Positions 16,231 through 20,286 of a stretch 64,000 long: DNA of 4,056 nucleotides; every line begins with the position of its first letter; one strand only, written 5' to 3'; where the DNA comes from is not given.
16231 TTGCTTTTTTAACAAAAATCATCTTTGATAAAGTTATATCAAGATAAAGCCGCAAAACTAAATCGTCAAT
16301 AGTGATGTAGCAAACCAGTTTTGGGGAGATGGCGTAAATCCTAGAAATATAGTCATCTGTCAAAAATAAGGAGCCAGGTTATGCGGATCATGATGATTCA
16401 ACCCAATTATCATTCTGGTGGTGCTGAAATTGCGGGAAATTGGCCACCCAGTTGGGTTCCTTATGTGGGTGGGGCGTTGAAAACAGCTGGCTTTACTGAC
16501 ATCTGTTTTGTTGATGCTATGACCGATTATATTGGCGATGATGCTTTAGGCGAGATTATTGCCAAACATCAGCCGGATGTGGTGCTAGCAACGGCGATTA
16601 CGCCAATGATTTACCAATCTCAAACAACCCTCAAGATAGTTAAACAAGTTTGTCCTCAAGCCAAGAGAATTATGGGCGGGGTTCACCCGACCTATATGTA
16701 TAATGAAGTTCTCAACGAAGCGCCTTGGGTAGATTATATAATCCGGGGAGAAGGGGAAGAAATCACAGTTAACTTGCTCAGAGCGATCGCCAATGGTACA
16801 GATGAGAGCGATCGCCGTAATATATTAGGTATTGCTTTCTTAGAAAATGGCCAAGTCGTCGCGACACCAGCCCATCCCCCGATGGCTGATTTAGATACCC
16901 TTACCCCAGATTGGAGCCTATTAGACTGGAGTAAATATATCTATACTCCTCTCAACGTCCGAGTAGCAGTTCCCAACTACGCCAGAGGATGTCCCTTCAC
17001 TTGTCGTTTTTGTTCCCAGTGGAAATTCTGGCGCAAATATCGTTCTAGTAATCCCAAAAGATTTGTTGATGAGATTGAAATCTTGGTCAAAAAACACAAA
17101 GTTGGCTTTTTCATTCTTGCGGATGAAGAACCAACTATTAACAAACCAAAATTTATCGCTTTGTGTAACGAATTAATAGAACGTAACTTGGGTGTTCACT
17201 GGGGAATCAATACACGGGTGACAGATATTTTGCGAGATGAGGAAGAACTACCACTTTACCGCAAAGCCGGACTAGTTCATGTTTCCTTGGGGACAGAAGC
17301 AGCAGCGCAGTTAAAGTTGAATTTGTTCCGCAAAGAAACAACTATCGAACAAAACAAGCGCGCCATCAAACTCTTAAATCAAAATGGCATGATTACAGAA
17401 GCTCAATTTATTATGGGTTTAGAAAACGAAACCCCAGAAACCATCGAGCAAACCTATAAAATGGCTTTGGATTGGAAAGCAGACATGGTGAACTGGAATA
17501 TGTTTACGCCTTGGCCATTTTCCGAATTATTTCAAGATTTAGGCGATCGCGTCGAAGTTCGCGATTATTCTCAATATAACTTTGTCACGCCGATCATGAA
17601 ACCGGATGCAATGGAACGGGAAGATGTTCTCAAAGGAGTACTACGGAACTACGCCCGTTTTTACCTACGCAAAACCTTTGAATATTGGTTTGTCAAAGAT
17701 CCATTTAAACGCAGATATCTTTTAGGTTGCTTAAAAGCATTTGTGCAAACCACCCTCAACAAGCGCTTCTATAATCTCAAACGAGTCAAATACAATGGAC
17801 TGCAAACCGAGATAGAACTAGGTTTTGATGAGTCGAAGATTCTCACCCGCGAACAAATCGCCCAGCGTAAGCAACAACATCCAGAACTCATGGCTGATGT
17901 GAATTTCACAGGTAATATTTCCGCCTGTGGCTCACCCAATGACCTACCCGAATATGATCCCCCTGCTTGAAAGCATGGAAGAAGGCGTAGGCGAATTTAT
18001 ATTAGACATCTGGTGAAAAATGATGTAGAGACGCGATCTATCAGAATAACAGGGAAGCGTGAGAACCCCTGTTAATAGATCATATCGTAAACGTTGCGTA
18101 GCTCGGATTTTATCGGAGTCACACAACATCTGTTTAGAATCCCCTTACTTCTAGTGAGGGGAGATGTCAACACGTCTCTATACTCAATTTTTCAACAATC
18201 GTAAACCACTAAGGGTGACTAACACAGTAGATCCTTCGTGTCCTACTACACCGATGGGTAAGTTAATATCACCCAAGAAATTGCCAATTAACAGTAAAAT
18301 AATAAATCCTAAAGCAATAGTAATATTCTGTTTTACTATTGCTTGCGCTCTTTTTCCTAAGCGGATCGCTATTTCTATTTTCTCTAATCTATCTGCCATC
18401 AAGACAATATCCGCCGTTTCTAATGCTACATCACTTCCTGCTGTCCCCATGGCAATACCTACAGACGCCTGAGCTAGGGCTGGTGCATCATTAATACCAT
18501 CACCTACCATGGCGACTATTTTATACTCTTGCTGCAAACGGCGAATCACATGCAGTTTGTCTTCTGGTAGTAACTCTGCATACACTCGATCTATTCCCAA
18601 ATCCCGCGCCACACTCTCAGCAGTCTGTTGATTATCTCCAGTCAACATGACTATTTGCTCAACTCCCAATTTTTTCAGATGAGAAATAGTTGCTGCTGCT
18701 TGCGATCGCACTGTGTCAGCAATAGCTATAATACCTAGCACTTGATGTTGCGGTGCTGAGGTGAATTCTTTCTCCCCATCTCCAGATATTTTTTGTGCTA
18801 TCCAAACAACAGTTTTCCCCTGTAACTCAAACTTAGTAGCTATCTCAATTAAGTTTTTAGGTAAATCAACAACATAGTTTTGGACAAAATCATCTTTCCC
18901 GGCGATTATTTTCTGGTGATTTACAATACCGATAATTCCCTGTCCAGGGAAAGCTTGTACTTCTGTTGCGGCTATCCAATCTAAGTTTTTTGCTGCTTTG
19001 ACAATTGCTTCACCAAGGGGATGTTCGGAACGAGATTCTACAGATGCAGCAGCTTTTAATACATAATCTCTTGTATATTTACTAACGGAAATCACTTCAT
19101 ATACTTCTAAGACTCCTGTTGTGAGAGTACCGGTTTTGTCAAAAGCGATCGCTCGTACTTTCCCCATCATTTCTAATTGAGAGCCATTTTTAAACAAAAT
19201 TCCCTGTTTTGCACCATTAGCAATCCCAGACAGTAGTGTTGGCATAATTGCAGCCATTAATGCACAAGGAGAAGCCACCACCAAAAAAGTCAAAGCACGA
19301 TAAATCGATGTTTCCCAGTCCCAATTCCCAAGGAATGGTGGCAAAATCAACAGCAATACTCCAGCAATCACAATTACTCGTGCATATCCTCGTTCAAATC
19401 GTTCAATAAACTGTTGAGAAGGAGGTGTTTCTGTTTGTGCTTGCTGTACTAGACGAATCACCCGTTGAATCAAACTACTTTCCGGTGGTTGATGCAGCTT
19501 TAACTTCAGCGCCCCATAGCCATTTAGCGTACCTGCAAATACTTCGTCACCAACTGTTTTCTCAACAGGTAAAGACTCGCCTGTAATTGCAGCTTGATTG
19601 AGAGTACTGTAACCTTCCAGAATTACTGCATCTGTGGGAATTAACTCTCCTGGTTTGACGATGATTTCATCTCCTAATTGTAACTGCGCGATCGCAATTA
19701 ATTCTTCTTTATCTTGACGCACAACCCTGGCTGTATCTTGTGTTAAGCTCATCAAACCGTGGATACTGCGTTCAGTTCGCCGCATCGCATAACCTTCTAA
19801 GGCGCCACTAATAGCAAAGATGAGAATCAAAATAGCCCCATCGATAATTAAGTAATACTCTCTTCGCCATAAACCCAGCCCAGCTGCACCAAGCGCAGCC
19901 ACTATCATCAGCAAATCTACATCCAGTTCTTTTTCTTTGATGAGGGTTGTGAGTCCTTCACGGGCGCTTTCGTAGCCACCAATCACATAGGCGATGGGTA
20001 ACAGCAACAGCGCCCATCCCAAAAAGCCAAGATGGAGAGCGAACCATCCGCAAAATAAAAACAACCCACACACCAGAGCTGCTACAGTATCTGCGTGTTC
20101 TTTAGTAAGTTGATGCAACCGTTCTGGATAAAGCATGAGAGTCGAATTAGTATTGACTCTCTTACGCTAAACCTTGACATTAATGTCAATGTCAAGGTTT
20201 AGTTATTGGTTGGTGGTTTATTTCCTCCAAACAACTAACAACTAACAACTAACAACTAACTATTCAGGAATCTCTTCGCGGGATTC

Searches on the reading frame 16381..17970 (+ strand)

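Call 89: search_protein_families(library=pfam, proteins=[window:16381-17970:+], max_evalue=0.001)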
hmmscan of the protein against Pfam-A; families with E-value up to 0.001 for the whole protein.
window:16381-17970:+ (529 aa): 2 families
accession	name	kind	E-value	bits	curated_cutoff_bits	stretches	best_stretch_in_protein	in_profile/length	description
PF04055.27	Radical_SAM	-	5.7e-24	85.6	29.5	1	200-361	3-165/166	Radical SAM superfamily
PF02310.24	B12-binding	-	8.5e-18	64.8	32.1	1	14-132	5-120/121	B12 binding domain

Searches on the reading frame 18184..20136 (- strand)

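Call 89: search_protein_families(library=pfam, proteins=[window:18184-20136:-], max_evalue=0.001)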
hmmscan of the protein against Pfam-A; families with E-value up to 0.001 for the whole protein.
window:18184-20136:- (650 aa): 3 families
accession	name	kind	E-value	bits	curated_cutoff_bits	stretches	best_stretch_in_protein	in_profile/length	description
PF00122.25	E1-E2_ATPase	-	1.6e-48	165.1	28.1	1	130-311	1-181/181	E1-E2 ATPase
PF00702.32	Hydrolase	-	7.5e-39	134.5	26.4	1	327-557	1-190/191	haloacid dehalogenase-like hydrolase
PF12710.13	HAD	-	0.00066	20.6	27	0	476-554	86-188/189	haloacid dehalogenase-like hydrolase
